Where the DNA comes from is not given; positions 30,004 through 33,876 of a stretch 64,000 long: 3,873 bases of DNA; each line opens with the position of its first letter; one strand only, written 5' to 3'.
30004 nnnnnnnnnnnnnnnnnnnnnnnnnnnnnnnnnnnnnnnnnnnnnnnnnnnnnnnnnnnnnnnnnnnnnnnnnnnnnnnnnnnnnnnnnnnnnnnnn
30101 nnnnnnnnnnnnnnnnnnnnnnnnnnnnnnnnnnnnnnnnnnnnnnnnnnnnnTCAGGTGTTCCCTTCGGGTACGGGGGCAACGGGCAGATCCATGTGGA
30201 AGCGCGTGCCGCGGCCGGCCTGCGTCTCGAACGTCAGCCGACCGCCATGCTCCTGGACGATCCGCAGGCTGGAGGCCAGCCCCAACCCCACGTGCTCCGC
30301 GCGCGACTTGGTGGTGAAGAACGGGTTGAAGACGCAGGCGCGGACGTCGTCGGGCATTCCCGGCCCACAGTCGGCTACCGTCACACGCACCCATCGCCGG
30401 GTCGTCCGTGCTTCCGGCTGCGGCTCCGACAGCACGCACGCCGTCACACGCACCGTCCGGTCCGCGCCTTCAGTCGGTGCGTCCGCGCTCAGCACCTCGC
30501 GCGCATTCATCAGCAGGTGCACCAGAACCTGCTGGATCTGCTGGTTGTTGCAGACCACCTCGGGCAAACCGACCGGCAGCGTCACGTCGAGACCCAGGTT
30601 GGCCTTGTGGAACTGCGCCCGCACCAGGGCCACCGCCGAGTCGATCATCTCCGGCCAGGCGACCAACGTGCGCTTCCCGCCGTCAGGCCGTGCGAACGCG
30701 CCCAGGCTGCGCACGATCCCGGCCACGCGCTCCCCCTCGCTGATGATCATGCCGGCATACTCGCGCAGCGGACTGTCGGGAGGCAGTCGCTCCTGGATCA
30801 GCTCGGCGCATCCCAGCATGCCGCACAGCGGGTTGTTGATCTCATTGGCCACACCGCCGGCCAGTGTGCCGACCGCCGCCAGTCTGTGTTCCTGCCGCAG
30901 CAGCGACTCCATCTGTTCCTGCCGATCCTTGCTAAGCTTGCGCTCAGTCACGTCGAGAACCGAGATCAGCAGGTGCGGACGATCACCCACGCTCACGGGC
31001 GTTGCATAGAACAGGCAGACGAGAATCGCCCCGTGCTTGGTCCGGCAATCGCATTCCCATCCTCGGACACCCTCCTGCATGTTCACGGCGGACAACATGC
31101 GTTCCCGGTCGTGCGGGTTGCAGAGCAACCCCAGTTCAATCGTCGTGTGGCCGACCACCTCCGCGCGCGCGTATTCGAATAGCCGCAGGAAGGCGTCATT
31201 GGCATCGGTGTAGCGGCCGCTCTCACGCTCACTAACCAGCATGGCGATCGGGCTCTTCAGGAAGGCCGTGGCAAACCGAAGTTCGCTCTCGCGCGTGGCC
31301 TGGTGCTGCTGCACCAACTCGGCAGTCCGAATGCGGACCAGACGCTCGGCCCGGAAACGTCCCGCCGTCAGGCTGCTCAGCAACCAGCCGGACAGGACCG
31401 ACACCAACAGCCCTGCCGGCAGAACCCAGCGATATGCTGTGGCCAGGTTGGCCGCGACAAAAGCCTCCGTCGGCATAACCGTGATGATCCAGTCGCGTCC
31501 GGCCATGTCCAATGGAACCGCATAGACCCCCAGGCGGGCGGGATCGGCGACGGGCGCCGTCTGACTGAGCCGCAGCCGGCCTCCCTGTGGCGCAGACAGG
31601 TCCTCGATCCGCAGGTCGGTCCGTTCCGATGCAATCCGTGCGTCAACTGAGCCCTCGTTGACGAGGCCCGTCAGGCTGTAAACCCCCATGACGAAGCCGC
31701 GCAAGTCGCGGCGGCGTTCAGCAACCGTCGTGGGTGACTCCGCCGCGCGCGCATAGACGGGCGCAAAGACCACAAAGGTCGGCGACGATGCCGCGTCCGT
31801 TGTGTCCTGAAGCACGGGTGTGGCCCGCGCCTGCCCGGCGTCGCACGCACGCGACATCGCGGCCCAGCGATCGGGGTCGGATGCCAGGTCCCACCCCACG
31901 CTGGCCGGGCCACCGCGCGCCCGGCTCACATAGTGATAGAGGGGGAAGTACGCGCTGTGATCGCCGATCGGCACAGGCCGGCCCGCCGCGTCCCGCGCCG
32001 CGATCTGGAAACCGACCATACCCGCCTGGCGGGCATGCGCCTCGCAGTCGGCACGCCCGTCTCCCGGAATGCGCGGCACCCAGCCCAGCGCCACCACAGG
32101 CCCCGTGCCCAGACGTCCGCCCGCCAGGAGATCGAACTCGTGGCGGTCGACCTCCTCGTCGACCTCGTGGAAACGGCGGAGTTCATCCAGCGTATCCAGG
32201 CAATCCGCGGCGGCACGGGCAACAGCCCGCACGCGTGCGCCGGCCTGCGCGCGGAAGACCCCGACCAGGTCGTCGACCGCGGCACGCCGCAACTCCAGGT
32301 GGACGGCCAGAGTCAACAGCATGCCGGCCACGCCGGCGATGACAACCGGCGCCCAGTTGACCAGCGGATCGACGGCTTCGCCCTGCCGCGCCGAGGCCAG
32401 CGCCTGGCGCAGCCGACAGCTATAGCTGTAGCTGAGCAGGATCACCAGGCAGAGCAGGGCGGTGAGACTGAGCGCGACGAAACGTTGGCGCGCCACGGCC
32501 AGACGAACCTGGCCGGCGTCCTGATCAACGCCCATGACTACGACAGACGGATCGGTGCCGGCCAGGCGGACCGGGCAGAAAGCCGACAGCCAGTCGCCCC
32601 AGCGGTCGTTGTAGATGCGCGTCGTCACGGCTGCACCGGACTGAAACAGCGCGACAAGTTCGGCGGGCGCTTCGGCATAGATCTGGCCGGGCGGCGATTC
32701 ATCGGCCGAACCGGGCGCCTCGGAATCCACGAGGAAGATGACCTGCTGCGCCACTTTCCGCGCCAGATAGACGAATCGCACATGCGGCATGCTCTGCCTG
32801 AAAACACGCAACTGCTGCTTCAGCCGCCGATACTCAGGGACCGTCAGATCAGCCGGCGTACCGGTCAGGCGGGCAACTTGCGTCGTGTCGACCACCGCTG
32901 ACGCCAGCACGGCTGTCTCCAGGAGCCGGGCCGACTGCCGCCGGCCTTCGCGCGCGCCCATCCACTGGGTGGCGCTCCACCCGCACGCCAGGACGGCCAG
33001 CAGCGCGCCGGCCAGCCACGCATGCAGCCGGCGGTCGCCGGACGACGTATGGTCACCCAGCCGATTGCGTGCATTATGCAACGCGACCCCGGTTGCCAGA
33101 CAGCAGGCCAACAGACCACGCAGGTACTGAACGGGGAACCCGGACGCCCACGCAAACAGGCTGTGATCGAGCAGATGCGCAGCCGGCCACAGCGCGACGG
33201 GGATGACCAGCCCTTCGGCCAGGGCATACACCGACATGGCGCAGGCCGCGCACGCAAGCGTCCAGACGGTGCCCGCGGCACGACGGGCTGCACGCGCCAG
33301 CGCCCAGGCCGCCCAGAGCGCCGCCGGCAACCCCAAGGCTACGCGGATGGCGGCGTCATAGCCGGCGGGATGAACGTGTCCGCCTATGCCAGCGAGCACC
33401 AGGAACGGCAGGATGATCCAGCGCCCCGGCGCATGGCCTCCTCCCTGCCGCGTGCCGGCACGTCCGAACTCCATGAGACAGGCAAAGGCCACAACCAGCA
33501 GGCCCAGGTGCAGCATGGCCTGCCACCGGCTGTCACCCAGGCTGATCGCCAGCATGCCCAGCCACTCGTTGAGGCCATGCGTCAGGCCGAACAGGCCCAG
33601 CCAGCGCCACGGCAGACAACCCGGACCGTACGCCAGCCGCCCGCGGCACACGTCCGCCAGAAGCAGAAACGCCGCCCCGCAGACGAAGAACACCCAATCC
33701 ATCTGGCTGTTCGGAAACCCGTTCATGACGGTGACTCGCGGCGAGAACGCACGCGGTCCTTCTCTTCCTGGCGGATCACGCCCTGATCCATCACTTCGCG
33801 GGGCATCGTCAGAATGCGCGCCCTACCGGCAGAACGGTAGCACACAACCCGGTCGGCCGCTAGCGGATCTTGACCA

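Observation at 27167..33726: Three back-to-back sensor kinases (including a REC-HK-REC hybrid) with no output response regulator in the window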

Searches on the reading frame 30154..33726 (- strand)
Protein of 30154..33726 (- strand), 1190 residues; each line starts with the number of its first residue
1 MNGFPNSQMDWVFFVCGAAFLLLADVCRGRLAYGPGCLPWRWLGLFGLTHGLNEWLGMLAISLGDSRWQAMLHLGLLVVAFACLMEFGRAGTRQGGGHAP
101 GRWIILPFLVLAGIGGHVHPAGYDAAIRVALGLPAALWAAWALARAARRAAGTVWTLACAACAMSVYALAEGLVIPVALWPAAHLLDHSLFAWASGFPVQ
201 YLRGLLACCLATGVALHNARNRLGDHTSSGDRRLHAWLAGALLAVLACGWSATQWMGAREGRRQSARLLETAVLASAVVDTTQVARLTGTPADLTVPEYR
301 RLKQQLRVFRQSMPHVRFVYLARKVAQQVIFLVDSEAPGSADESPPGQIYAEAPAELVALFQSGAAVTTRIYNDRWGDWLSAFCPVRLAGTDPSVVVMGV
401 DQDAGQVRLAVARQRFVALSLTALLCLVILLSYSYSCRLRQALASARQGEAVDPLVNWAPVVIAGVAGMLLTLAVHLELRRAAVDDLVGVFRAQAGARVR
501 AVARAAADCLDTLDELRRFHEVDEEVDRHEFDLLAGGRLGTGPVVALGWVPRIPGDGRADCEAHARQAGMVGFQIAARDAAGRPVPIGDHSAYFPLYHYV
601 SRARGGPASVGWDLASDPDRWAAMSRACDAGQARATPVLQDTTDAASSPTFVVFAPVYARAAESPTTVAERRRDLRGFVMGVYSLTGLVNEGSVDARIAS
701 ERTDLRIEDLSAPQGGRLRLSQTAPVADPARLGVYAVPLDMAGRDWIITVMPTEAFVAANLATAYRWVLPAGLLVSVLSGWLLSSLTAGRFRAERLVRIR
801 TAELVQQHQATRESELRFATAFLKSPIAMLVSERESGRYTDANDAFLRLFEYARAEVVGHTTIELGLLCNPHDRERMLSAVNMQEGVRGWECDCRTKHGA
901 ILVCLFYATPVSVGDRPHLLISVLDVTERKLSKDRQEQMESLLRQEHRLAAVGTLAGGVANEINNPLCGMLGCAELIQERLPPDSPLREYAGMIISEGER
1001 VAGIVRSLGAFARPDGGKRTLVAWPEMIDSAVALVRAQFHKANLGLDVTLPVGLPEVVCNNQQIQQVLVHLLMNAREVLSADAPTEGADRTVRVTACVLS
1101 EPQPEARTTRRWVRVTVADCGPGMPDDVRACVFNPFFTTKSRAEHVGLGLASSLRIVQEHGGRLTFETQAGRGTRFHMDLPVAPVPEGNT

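Call 6: search_protein_families(library=pfam, proteins=[window:30154-33726:-], max_evalue=0.01)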
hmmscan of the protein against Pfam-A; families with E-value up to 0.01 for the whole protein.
window:30154-33726:- (1190 aa): 7 families
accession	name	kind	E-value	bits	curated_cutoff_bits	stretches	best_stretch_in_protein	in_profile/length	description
PF03924.19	CHASE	-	7.2e-30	104.6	25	1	525-716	2-185/189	CHASE domain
PF02518.31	HATPase_c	-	4.6e-18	66.1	26.4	1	1061-1183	3-110/111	Histidine kinase-, DNA gyrase B-, and HSP90-like ATPase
PF00512.31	HisKA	-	6.6e-09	36.1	26.9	1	953-1017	3-66/66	His Kinase A (phospho-acceptor) domain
PF08448.16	PAS_4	-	1.2e-07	32.4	23.1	1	835-930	13-109/110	PAS fold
PF13426.13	PAS_9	-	1.2e-05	25.9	27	1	828-928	3-103/103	PAS domain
PF13188.13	PAS_8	-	2.9e-05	24.2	21.8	1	817-865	2-49/65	PAS domain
PF00989.32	PAS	-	0.00018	22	22.6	1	827-920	12-107/113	PAS fold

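Call 12: find_homologous_proteins(query=window:30154-33726:-, max_evalue=1e-10)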
Query window:30154-33726:- (1190 aa): 77 proteins with E <= 1e-10 among 8000 candidates.
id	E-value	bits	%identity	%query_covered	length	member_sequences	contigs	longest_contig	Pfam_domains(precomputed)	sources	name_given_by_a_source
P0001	0.0e+0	2694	100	100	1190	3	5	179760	PF13426.14,PF08448.17,PF02518.32,PF00512.32,PF03924.20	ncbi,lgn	-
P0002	3.3e-217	742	42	82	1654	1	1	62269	PF13426.14,PF13188.14,PF08448.17,PF02518.32,PF00512.32,PF00989.32,PF00072.31,PF03924.20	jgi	jgi:PAS domain S-box-containing protein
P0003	4.1e-174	599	33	91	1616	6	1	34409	PF13596.13,PF08447.19,PF13426.14,PF13188.14,PF12860.14,PF08448.17,PF02518.32,PF00989.32,PF03924.20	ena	-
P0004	5.9e-169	582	35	99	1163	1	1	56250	PF08447.19,PF02518.32,PF00512.32,PF03924.20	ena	-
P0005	1.7e-166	574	36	73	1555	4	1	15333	PF08447.19,PF13426.14,PF13188.14,PF08448.17,PF02518.32,PF00512.32,PF00989.32,PF03924.20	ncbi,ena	-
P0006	9.6e-163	562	37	73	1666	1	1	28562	PF08447.19,PF13426.14,PF13188.14,PF08448.17,PF02518.32,PF00512.32,PF00989.32,PF00072.31,PF03924.20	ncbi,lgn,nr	ncbi:MAG: PAS domain S-box protein [Candidatus Omnitrophica bacterium]|nr:PAS domain S-box protein [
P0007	5.8e-149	516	34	78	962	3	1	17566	PF13426.14,PF13188.14,PF08448.17,PF00989.32,PF03924.20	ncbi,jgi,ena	jgi:PAS domain S-box-containing protein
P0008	2.3e-139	484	32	79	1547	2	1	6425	PF08447.19,PF13426.14,PF13188.14,PF08448.17,PF02518.32,PF00512.32,PF00989.32,PF00072.31,PF03924.20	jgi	-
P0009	1.2e-119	419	30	80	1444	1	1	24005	PF13426.14,PF13188.14,PF12860.14,PF08448.17,PF02518.32,PF00512.32,PF00989.32,PF00072.31,PF03924.20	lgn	-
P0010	2.0e-88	316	42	36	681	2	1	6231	PF08448.17,PF00512.32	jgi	jgi:PAS domain S-box-containing protein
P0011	1.4e-87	313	40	31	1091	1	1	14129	PF08447.19,PF02518.32,PF00512.32,PF00072.31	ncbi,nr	ncbi:MAG: response regulator [Phycisphaerales bacterium]|nr:response regulator [Phycisphaerales bact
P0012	1.4e-85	306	36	41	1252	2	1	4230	PF08447.19,PF13426.14,PF08448.17,PF02518.32,PF00512.32,PF00989.32,PF00072.31,PF01627.29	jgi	jgi:Amt family ammonium transporter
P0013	2.2e-83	299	36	36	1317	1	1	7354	PF08447.19,PF02518.32,PF00512.32,PF00989.32,PF00072.31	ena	-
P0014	8.4e-78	280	34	41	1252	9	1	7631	PF08447.19,PF13426.14,PF08448.17,PF02518.32,PF00512.32,PF00989.32,PF00072.31,PF01627.29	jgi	-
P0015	1.0e-74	270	33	34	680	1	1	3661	PF02518.32,PF00512.32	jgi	jgi:signal transduction histidine kinase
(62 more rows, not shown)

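Call 14: list_cluster_members(proteins=[window:30154-33726:-, window:28844-30154:-, window:27167-28831:-, window:26566-27132:-])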
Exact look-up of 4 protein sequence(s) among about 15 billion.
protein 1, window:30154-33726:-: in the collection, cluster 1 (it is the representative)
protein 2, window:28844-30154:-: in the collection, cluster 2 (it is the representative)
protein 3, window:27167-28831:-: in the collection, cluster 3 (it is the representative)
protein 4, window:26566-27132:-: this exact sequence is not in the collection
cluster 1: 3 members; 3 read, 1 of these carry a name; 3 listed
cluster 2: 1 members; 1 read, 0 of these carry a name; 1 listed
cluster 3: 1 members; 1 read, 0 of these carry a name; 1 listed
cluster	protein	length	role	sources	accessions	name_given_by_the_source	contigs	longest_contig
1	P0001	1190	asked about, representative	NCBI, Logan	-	-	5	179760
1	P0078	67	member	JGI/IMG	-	C4-dicarboxylate-specific signal transduction histidine kinase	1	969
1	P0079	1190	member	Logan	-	-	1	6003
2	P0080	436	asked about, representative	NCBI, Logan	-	-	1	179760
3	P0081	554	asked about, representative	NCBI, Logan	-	-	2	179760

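Call 18: find_encoding_contigs(protein=window:30154-33726:-, flank=3000, max_places=10)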
Protein window:30154-33726:- (1190 aa): 5 contigs read that carry it; 5 places shown.
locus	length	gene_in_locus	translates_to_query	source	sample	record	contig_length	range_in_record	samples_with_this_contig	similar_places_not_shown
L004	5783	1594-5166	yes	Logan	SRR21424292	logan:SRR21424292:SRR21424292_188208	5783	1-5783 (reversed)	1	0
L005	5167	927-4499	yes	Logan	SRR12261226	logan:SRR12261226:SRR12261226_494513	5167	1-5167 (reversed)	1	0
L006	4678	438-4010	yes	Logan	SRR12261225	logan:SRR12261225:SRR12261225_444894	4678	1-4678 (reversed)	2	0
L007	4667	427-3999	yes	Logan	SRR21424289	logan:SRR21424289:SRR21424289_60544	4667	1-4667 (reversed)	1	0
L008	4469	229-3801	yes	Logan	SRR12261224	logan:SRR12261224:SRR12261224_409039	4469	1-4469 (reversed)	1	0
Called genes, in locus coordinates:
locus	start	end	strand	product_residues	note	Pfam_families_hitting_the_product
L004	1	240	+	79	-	?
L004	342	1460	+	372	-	PF00953:Glycos_transf_4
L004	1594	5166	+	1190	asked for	PF03924:CHASE, PF08448:PAS_4 (weak), PF13426:PAS_9 (faint), PF00512:HisKA, PF02518:HATPase_c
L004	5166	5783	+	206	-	?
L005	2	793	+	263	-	?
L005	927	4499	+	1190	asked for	PF03924:CHASE, PF08448:PAS_4 (weak), PF13426:PAS_9 (faint), PF00512:HisKA, PF02518:HATPase_c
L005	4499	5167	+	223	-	?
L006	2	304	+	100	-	?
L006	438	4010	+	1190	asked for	PF03924:CHASE, PF08448:PAS_4 (weak), PF13426:PAS_9 (faint), PF00512:HisKA, PF02518:HATPase_c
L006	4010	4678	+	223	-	?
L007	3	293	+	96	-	?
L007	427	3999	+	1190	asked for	PF03924:CHASE, PF08448:PAS_4 (weak), PF13426:PAS_9 (faint), PF00512:HisKA, PF02518:HATPase_c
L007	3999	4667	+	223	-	?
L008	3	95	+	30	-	?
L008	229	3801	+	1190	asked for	PF03924:CHASE, PF08448:PAS_4 (weak), PF13426:PAS_9 (faint), PF00512:HisKA, PF02518:HATPase_c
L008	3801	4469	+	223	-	?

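Call 22: find_encoding_contigs(protein=P0002, flank=8000, max_places=2)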
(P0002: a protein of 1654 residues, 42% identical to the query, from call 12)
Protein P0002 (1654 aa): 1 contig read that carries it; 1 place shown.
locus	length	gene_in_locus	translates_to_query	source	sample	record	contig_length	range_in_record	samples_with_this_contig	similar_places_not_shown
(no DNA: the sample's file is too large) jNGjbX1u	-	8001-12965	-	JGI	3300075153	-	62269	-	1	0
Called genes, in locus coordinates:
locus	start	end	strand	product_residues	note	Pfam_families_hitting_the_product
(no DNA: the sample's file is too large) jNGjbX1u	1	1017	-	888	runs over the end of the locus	PF08479:POTRA_2 (faint), PF08478:POTRA_1 (faint), PF07244:POTRA, PF25282:POTRA1_3_Toc75 (faint), PF07244:POTRA, PF01103:Omp85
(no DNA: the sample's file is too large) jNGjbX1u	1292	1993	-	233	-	PF00005:ABC_tran, PF13304:AAA_21 (faint)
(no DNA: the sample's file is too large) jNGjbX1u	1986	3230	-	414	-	PF12704:MacB_PCD, PF02687:FtsX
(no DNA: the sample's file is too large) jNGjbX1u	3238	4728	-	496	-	PF01336:tRNA_anti-codon, PF00152:tRNA-synt_2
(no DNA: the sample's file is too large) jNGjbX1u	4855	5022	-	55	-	-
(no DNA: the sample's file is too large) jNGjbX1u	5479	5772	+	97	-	-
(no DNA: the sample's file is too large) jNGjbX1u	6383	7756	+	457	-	PF00072:Response_reg, PF00158:Sigma54_activat, PF14532:Sigma54_activ_2, PF07728:AAA_5 (weak), PF25601:AAA_lid_14, PF02954:HTH_8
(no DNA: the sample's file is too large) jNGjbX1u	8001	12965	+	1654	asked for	PF03924:CHASE, PF13188:PAS_8 (weak), PF13426:PAS_9 (weak), PF00989:PAS (weak), PF08448:PAS_4, PF00512:HisKA, PF02518:HATPase_c, PF00072:Response_reg, +1 more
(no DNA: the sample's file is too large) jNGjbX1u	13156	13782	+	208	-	PF00072:Response_reg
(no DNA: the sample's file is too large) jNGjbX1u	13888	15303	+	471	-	PF00072:Response_reg, PF00512:HisKA (faint), PF02518:HATPase_c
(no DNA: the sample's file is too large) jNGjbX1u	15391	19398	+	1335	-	PF03924:CHASE, PF00989:PAS, PF08448:PAS_4, PF13426:PAS_9, PF08447:PAS_3, PF00512:HisKA, PF02518:HATPase_c, PF00072:Response_reg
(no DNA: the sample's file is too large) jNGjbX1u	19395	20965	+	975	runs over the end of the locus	PF00072:Response_reg, PF00989:PAS, PF08448:PAS_4, PF13188:PAS_8 (weak), PF13426:PAS_9, PF00512:HisKA, PF02518:HATPase_c, PF00072:Response_reg, +1 more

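Call 23: find_encoding_contigs(protein=P0004, flank=8000, max_places=2)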
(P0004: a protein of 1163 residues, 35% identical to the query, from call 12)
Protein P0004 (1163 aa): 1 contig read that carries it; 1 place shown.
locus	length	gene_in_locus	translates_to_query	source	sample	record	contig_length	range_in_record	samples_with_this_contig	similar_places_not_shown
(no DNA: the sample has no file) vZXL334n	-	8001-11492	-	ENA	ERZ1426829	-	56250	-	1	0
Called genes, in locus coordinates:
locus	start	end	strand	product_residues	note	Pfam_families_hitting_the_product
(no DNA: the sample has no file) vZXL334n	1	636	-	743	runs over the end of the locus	PF13614:AAA_31 (weak)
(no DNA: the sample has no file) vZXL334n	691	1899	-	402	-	PF02563:Poly_export, PF10531:SLBB, PF22461:SLBB_2, PF10531:SLBB, PF22461:SLBB_2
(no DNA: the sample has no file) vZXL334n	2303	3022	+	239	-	PF02397:Bac_transf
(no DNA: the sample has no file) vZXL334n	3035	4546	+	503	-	PF24894:Hexapep_GlmU (faint), PF00132:Hexapep (faint), PF25084:LbH_EIF2B, PF25087:GMPPB_C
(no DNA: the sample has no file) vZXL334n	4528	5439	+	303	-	PF00149:Metallophos, PF12850:Metallophos_2 (weak)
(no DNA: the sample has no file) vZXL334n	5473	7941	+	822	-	PF00343:Phosphorylase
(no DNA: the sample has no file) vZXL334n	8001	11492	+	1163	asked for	PF03924:CHASE, PF08447:PAS_3, PF00512:HisKA, PF02518:HATPase_c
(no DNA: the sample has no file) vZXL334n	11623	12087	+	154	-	PF00072:Response_reg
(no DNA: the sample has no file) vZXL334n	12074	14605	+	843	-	PF00072:Response_reg, PF00990:GGDEF, PF00072:Response_reg, PF07228:SpoIIE, PF13581:HATPase_c_2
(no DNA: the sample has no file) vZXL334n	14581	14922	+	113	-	PF01740:STAS, PF13466:STAS_2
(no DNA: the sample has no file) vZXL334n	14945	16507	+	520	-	PF03808:Glyco_tran_WecG, PF01740:STAS, PF13466:STAS_2, PF01740:STAS, PF13466:STAS_2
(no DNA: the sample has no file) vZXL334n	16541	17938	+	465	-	PF00483:NTP_transferase, PF12804:NTP_transf_3 (weak), PF22640:ManC_GMP_beta-helix, PF01050:MannoseP_isomer, PF07883:Cupin_2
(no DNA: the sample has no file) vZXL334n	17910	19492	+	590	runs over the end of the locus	PF02878:PGM_PMM_I, PF02879:PGM_PMM_II, PF02880:PGM_PMM_III, PF00408:PGM_PMM_IV (weak)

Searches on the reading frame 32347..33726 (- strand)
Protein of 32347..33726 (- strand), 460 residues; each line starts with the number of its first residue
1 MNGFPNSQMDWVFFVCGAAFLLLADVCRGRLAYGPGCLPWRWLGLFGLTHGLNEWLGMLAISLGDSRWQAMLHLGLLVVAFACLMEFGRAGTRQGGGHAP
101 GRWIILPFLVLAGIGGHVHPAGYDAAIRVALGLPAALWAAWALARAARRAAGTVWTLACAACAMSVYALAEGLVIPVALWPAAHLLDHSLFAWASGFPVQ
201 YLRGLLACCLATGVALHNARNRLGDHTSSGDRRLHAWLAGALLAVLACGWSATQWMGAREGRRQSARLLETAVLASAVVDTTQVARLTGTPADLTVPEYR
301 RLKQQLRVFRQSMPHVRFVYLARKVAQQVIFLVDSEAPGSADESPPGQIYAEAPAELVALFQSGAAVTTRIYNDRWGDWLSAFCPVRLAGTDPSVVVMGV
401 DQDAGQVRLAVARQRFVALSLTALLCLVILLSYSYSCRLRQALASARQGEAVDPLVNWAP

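Call 52: search_protein_families(library=pfam, proteins=[window:32347-33726:-], max_evalue=5)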
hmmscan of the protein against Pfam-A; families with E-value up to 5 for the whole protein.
window:32347-33726:- (460 aa): 0 families
